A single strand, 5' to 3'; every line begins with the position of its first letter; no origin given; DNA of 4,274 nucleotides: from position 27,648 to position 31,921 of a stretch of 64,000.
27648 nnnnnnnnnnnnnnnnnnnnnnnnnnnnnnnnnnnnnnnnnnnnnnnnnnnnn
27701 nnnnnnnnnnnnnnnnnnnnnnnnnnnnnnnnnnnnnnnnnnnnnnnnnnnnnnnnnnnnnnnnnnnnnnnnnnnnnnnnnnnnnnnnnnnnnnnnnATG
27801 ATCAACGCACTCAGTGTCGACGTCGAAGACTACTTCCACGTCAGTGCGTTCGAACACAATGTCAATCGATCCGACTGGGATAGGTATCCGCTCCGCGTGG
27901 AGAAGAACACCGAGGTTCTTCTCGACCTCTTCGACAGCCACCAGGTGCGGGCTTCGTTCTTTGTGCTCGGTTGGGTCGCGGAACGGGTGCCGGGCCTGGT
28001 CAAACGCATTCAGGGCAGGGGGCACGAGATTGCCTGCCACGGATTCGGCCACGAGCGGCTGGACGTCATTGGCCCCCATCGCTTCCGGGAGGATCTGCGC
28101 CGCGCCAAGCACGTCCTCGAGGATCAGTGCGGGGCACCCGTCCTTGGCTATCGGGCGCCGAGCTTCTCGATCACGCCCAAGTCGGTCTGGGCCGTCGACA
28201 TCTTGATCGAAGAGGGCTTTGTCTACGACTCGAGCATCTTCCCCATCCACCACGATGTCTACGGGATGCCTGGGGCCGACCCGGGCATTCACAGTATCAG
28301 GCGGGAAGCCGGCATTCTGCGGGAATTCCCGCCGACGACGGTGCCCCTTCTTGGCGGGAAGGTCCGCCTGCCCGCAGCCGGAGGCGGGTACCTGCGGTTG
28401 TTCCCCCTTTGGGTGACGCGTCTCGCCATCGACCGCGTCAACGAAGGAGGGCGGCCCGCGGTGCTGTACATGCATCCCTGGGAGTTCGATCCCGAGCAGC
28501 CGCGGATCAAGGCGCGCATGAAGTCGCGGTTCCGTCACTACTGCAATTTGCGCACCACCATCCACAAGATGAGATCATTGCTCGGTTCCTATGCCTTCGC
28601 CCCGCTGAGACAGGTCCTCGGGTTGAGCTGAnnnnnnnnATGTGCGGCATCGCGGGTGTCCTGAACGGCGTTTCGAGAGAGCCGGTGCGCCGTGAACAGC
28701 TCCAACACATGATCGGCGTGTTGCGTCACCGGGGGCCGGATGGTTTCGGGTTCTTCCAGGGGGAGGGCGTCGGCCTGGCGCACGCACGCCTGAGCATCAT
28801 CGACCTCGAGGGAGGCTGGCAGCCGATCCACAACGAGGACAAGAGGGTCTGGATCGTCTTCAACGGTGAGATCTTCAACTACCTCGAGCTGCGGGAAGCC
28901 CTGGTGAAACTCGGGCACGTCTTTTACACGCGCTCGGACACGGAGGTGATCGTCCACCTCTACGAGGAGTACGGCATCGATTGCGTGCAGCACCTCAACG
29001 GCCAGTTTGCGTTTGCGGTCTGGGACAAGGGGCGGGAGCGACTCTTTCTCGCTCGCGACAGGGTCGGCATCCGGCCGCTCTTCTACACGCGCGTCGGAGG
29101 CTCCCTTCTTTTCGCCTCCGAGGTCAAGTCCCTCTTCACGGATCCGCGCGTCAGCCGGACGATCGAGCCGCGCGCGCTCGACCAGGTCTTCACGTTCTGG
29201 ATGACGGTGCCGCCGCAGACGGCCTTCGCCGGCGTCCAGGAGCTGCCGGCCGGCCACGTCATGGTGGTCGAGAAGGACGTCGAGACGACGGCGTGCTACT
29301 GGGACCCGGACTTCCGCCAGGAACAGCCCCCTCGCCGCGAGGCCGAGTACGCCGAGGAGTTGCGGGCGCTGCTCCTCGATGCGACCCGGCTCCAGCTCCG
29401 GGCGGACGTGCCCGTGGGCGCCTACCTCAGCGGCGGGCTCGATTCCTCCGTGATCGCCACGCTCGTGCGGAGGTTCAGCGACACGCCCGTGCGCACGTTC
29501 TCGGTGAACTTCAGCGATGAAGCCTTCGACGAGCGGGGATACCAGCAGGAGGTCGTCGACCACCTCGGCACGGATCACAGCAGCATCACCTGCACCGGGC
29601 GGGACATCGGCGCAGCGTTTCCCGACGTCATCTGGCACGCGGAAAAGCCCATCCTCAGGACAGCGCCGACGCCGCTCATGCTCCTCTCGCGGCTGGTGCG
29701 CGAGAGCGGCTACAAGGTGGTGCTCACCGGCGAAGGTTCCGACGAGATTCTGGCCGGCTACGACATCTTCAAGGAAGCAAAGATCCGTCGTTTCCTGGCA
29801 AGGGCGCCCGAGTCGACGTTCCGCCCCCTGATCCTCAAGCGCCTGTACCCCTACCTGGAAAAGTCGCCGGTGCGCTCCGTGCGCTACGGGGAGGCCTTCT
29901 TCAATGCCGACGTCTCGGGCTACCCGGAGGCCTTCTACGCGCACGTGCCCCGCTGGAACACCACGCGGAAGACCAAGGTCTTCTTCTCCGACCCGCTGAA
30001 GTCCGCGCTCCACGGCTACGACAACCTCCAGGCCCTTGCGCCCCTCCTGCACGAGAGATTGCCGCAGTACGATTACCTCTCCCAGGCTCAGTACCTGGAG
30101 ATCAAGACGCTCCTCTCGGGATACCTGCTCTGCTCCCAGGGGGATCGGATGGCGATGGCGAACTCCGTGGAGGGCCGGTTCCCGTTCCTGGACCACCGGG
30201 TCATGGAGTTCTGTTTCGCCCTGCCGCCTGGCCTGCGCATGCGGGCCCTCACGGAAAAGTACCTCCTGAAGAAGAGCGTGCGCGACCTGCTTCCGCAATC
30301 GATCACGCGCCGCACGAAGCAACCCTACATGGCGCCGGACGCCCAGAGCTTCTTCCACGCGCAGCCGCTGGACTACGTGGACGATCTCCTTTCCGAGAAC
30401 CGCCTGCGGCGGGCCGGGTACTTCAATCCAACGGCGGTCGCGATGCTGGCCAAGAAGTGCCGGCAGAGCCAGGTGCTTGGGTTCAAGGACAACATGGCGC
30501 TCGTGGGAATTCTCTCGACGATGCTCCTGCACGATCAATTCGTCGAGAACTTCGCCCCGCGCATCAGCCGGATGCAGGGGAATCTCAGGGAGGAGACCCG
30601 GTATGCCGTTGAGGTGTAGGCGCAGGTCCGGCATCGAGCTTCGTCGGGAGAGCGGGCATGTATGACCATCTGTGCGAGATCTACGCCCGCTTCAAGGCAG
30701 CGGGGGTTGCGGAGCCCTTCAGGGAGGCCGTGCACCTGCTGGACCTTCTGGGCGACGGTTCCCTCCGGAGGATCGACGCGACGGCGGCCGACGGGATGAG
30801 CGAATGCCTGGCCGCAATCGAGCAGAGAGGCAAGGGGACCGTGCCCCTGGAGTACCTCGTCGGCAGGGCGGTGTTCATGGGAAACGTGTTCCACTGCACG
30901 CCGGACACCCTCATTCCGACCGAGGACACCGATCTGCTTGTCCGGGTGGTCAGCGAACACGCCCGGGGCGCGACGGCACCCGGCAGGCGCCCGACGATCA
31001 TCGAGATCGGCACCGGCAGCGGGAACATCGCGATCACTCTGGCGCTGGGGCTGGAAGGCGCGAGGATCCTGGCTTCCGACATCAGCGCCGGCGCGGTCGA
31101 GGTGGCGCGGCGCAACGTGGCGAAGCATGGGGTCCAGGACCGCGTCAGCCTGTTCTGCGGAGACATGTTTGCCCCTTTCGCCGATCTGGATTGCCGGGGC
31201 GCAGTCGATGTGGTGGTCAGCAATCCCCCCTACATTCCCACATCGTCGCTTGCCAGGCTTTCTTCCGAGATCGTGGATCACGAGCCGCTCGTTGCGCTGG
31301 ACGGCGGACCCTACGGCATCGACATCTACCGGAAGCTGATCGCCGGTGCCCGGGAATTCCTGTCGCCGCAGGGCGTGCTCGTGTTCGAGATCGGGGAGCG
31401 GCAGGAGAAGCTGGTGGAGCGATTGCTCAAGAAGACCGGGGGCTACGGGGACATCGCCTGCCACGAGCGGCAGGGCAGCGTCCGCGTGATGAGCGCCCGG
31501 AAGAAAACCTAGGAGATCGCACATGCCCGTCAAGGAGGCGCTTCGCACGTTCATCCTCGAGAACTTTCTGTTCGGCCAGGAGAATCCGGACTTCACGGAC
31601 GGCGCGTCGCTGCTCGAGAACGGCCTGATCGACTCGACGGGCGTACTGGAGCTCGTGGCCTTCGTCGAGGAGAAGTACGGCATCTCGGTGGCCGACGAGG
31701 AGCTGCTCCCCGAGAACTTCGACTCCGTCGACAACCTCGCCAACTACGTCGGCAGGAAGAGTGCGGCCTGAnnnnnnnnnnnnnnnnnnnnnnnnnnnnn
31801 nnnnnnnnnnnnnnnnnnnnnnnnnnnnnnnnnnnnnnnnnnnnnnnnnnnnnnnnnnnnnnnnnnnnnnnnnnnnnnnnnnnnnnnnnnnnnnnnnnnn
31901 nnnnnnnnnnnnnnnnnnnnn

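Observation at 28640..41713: XrtA-linked acyl-carrier module of unknown product: two ACP plus acyl-ACP-synthetase pairs, two FemAB/GNAT N-acyl amino acid synthase-like enzymes, a PLP decarboxylase, two hydrolases, two amidotransferases and a HemK-like methyltransferase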

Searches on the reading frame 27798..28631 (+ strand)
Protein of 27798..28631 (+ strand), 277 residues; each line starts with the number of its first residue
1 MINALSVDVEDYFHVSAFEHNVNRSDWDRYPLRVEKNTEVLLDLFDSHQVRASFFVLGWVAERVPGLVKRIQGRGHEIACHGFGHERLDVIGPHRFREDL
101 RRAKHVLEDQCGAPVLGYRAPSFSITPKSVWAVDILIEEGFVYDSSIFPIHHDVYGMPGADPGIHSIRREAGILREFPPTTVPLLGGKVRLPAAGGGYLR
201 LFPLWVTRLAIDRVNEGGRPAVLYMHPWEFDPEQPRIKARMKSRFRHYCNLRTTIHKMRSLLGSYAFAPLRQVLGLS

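Call 5: search_protein_families(library=ncbifam, proteins=[window:27798-28631:+], max_evalue=0.00001)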
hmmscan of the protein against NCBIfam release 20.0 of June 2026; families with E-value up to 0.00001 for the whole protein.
window:27798-28631:+ (277 aa): 7 families
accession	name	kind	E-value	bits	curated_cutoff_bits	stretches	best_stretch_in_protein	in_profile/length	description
TIGR03006.1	pepcterm_polyde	equivalog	1.6e-113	378.3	276.2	1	3-274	1-271/272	XrtA system polysaccharide deacetylase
TIGR04243.1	nodulat_NodB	equivalog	4e-15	55.8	240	1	38-138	17-112/197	chitooligosaccharide deacetylase NodB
TIGR02764.1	spore_ybaN_pdaB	equivalog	1e-14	54.8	237.4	1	35-130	18-113/191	polysaccharide deacetylase family sporulation protein PdaB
NF045821.1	PgAcgDacpgdA1_Bac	equivalog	2.9e-12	46.1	400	1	38-131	103-197/282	peptidoglycan-N-acetylglucosamine deacetylase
TIGR02884.1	spore_pdaA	equivalog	8.5e-10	38.7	298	1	37-118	51-132/224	delta-lactam-biosynthetic de-N-acetylase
TIGR02873.1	spore_ylxY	hypoth_equivalog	4.7e-08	32.6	391.5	1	39-126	101-188/268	probable sporulation protein, polysaccharide deacetylase family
NF045822.1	PgAcgDacpgdA2_Bac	equivalog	3.4e-06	26.6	400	1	36-113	82-159/274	peptidoglycan-N-acetylglucosamine deacetylase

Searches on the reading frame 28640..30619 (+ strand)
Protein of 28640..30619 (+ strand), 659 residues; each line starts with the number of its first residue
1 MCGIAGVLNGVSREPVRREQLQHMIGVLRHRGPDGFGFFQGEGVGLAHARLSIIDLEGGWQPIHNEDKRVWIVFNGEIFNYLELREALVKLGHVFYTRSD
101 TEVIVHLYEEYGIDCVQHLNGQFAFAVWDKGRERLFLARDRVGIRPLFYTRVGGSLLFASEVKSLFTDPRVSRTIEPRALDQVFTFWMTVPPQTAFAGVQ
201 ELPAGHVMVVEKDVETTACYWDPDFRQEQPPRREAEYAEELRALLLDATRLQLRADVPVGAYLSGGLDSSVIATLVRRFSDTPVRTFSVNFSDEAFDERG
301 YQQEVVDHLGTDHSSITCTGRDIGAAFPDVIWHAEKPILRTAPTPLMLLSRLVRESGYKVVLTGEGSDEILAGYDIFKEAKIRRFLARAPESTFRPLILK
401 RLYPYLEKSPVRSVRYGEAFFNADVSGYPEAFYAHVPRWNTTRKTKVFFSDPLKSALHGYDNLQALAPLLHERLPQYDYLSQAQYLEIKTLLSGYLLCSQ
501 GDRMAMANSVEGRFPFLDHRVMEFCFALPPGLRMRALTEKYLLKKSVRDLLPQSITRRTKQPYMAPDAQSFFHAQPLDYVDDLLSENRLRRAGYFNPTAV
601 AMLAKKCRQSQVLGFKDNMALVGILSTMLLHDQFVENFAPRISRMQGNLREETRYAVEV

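Call 3: search_protein_families(library=ncbifam, proteins=[window:28640-30619:+], max_evalue=0.00001)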
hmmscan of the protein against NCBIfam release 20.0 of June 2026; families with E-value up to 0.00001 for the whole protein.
window:28640-30619:+ (659 aa): 9 families
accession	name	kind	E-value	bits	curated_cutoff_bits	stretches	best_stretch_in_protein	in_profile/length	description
TIGR01536.1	asn_synth_AEB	equivalog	4.8e-157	524.1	267.1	1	2-563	1-517/517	asparagine synthase (glutamine-hydrolyzing)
TIGR03108.1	eps_aminotran_1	hypoth_equivalog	9.3e-147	490.4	816.9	1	1-610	1-607/628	XrtA/PEP-CTERM system amidotransferase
TIGR03104.1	trio_amidotrans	equivalog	4e-107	358.9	570.1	2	1-378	1-384/589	N-acetylglutaminylglutamine amidotransferase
NF006949.0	PRK09431.1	equivalog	2.1e-102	343.4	499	3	1-167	1-167/554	asparagine synthase B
NF033535.1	lass_lactam_cya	exception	2e-85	287.7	525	2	1-378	1-384/668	lasso peptide isopeptide bond-forming cyclase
NF033561.1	macrolact_Ik_Al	subfamily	1.5e-23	83.2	300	2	124-372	82-332/561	albusnodin/ikarugamycin family macrolactam cyclase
NF001484.0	PRK00331.1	subfamily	1.3e-11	43.7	381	1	62-167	87-200/601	isomerizing glutamine--fructose-6-phosphate transaminase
TIGR01134.1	purF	equivalog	1.7e-11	44.2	350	1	47-178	69-212/432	amidophosphoribosyltransferase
TIGR01135.1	glmS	equivalog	1.9e-11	43.2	418.05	1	64-167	88-199/607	glutamine--fructose-6-phosphate transaminase (isomerizing)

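Call 6: search_protein_families(library=pfam, proteins=[window:28640-30619:+], max_evalue=0.001)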
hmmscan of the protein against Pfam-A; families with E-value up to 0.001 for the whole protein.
window:28640-30619:+ (659 aa): 4 families
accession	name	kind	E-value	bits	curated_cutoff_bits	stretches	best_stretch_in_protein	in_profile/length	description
PF00733.27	Asn_synthase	-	4.4e-97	326.3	21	1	240-622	1-346/354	Asparagine synthase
PF13537.11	GATase_7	-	2.8e-47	160.2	25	1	48-166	1-122/123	Glutamine amidotransferase domain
PF13522.11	GATase_6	-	2.7e-42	144.3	27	1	33-161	1-130/130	Glutamine amidotransferase domain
PF12481.13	DUF3700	-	0.00027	20.9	27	1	115-161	125-172/228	Aluminium induced protein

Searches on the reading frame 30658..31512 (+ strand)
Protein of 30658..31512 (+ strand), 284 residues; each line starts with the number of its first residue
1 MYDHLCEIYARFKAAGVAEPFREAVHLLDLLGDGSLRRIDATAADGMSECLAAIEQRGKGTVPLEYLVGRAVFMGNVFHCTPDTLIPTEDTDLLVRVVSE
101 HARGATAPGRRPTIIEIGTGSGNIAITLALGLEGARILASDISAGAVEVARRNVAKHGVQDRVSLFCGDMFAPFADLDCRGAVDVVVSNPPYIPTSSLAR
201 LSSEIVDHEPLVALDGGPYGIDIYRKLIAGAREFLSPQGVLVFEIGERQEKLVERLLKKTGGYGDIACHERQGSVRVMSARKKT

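Call 3: search_protein_families(library=ncbifam, proteins=[window:30658-31512:+], max_evalue=0.00001)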
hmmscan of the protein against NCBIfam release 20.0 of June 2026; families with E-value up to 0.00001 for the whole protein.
window:30658-31512:+ (284 aa): 17 families
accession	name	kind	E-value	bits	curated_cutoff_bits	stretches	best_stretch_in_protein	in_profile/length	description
TIGR03534.1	RF_mod_PrmC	equivalog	3.7e-59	200.2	199.1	1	45-270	28-243/253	peptide chain release factor N(5)-glutamine methyltransferase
TIGR00536.1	hemK_fam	subfamily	2.2e-53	181.2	115.5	1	52-272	60-271/286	HemK family protein methyltransferase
TIGR03704.1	PrmC_rel_meth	equivalog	1.5e-45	155.6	248.8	1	43-270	23-241/251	putative protein N(5)-glutamine methyltransferase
TIGR03533.1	L3_gln_methyl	equivalog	1.6e-44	152.4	229.7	1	47-255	61-261/284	50S ribosomal protein L3 N(5)-glutamine methyltransferase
NF002421.0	PRK01544.1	equivalog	7e-33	114.1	567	1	113-278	141-302/524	bifunctional peptide chain release factor N(5)-glutamine methyltransferase PrmC/tRNA (guanosine(46)-N7)-methyltransferase TrmB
NF011529.0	PRK14968.1-3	equivalog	2.1e-19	69.8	162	1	81-242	13-153/198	putative methyltransferase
NF011530.0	PRK14968.1-4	equivalog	3.7e-17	62.3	243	1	86-245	21-157/202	putative methyltransferase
TIGR00537.1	hemK_rel_arch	hypoth_equivalog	1.2e-15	57.7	87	1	113-267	22-163/179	HemK2/MTQ2 family protein methyltransferase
NF011527.0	PRK14968.1-1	equivalog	2.5e-15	56.7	242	1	86-243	16-149/192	putative methyltransferase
NF047853.1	tRm6a37MtseTrmN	equivalog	2.7e-08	33.9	350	1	112-196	45-128/244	tRNA(1)(Val) (adenine(37)-N(6))-methyltransferase TrmN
TIGR02021.1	BchM-ChlM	equivalog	3.9e-08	33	158.9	1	113-203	57-145/218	magnesium protoporphyrin IX methyltransferase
NF001784.0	PRK00517.2-1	equivalog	6.6e-08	32.4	244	1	114-207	155-243/290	50S ribosomal protein L11 methyltransferase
NF043040.1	corrin_prot_MT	hypoth_equivalog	7.2e-08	32.1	180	1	110-170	41-99/216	corrinoid protein-associated methyltransferase CpaM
TIGR00406.1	prmA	equivalog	1.2e-07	31.4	183.15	1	112-204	161-244/288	50S ribosomal protein L11 methyltransferase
NF007023.0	PRK09489.1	equivalog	4.9e-07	29.2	295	1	112-192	198-271/342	16S rRNA (guanine(1207)-N(2))-methyltransferase RsmC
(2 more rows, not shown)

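Call 6: search_protein_families(library=pfam, proteins=[window:30658-31512:+], max_evalue=0.001)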
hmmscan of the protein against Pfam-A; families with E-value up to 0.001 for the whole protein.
window:30658-31512:+ (284 aa): 13 families
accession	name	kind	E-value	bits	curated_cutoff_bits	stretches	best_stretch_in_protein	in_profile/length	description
PF05175.20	MTS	-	9.3e-13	48.6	23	1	110-193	31-109/170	Methyltransferase small domain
PF13649.12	Methyltransf_25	-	2.7e-10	41.2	27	1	114-205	1-89/97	Methyltransferase domain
PF13847.12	Methyltransf_31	-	4.7e-10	39.8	27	1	113-249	6-115/145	Methyltransferase domain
PF06325.19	PrmA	-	1.3e-08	35.2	22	1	113-189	164-233/296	Ribosomal protein L11 methyltransferase (PrmA)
PF08242.18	Methyltransf_12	-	2.4e-07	31.8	30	1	115-189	1-72/98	Methyltransferase domain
PF08241.18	Methyltransf_11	-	3e-07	31.4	21.2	1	116-189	2-67/95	Methyltransferase domain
PF01170.24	UPF0020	-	4.2e-06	27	22.3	1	135-192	77-131/197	RMKL-like, methyltransferase domain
PF09445.16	Methyltransf_15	-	4.3e-06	26.8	22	1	113-191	3-80/165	RNA cap guanine-N2 methyltransferase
PF12847.13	Methyltransf_18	-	2.3e-05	24.9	27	1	113-175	17-79/151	Methyltransferase domain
PF13578.12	Methyltransf_24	-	8.4e-05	23.8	26.3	1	115-187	1-73/105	Methyltransferase domain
PF10294.15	Methyltransf_16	-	0.00038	20.7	21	1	110-164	46-101/174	Lysine methyltransferase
PF04816.18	TrmK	-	0.00047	20.2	27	1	115-178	2-65/205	tRNA (adenine(22)-N(1))-methyltransferase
PF01596.23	Methyltransf_3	-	0.00062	19.6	22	1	114-172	48-107/204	O-methyltransferase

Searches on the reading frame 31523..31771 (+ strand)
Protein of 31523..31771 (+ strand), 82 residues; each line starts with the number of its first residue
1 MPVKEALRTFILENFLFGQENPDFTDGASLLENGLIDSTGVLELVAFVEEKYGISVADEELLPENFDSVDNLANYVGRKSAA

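Call 3: search_protein_families(library=ncbifam, proteins=[window:31523-31771:+], max_evalue=0.00001)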
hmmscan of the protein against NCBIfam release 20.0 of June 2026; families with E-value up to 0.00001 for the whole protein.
window:31523-31771:+ (82 aa): 4 families
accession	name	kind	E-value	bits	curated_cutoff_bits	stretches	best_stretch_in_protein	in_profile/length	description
NF052616.1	ACP_for_OlsHI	equivalog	2.1e-15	56.8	130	1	3-82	4-83/83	ornithine lipid biosynthesis acyl carrier protein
NF058660.1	cispen_ACP_AmcB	equivalog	3.3e-11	43.2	80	1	18-80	17-79/80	cispentacin biosynthesis acyl carrier protein AmcB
NF005798.0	PRK07639.1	equivalog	1.4e-07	31.8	100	1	19-78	21-80/91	petrobactin biosynthesis protein AsbD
NF005480.0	PRK07081.1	equivalog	8.3e-06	25.7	72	1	4-76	2-73/83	acyl carrier protein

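Call 6: search_protein_families(library=pfam, proteins=[window:31523-31771:+], max_evalue=0.001)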
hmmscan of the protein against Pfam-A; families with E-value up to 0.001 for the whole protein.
window:31523-31771:+ (82 aa): 1 family
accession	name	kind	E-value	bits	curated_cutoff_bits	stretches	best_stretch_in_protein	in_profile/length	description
PF00550.31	PP-binding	-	0.00033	21.3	20.8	1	19-76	13-67/67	Phosphopantetheine attachment site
